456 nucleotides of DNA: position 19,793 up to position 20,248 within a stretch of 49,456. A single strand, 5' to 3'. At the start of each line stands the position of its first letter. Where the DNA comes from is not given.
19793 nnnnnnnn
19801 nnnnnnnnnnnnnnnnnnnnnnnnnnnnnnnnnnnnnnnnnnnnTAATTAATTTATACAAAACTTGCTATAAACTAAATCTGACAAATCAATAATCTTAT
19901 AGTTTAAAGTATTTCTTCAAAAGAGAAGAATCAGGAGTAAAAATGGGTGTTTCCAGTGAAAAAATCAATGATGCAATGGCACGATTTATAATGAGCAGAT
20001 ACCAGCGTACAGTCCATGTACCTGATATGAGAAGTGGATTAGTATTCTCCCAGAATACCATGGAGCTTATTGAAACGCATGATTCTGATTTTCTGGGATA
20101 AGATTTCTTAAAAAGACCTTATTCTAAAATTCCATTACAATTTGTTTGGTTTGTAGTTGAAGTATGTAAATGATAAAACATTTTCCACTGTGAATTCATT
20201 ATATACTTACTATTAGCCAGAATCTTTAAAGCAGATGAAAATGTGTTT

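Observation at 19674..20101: Two tandem paralogous mini-genes (57 and 52 aa) of an unassigned family, hidden below the ORF-track cut-off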

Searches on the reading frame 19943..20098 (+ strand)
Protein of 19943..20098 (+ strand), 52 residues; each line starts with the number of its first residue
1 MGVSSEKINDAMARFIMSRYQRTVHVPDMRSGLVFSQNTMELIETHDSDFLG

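Call 5: search_protein_families(library=pfam, proteins=[window:19943-20098:+], max_evalue=10)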
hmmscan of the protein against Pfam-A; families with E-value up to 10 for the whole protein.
seq(52 aa): 0 families

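Call 6: search_protein_families(library=ncbifam, proteins=[window:19943-20098:+], max_evalue=10)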
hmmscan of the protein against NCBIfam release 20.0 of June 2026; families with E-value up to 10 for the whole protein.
seq(52 aa): 0 families

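Call 9: find_homologous_proteins(query=window:19943-20098:+, max_evalue=1)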
Query seq(52 aa) (52 aa): 45 proteins with E <= 1 among 45 candidates.
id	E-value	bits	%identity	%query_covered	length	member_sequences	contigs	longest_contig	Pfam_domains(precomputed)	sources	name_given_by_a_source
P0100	2.8e-26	106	100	100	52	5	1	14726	-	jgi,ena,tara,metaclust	tara:strand:- start:3330 stop:3488 length:159 start_codon:yes stop_codon:yes gene_type:complete|meta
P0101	2.4e-20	88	85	100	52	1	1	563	-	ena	-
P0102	2.4e-20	88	85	100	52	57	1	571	-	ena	-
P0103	2.8e-20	88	83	100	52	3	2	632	-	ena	-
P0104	2.8e-20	88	87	100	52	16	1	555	-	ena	-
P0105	2.8e-20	88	83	100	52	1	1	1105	-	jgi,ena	-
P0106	2.9e-20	88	85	100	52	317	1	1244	-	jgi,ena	-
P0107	4.8e-20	87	85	100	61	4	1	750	-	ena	-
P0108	5.6e-20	87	85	100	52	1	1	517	-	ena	-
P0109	1.6e-19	85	81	100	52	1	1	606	-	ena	-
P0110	2.2e-19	85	81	100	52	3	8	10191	-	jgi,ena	-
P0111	3.7e-19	84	83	100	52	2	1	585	-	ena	-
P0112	4.2e-19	84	82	98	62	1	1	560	-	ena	-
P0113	1.0e-18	83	85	100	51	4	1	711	-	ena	-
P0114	1.2e-18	83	79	100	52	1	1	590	-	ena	-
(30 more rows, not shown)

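Call 55: search_protein_families(library=padloc, proteins=[window:19943-20098:+], max_evalue=1)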
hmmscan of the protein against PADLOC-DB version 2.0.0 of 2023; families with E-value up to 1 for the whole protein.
seq(52 aa): 0 families

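Call 56: search_protein_families(library=phrogs, proteins=[window:19943-20098:+], max_evalue=1)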
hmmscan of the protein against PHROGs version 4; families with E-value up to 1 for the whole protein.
seq(52 aa): 0 families

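Call 64: predict_structure(alignment_id=A6)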
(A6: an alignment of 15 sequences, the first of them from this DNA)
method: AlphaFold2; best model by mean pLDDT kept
length: 52 residues; sequences in the alignment: 15
mean_pLDDT: 67.4   pTM: 0.35
mean pLDDT of the five models: 67.4, 66.3, 64.5, 61.6, 61.4
residues with pLDDT >= 90: 4; 70-90: 16; 50-70: 25; < 50: 7
segments of 3 or more residues with pLDDT < 50: 29-34
pLDDT, mean of each block of 10 residues (from residue 1): 78 87 60 55 62 50
secondary structure, 60 per line:
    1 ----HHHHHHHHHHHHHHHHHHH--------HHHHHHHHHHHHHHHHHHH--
elements in order: H5-23 H32-50
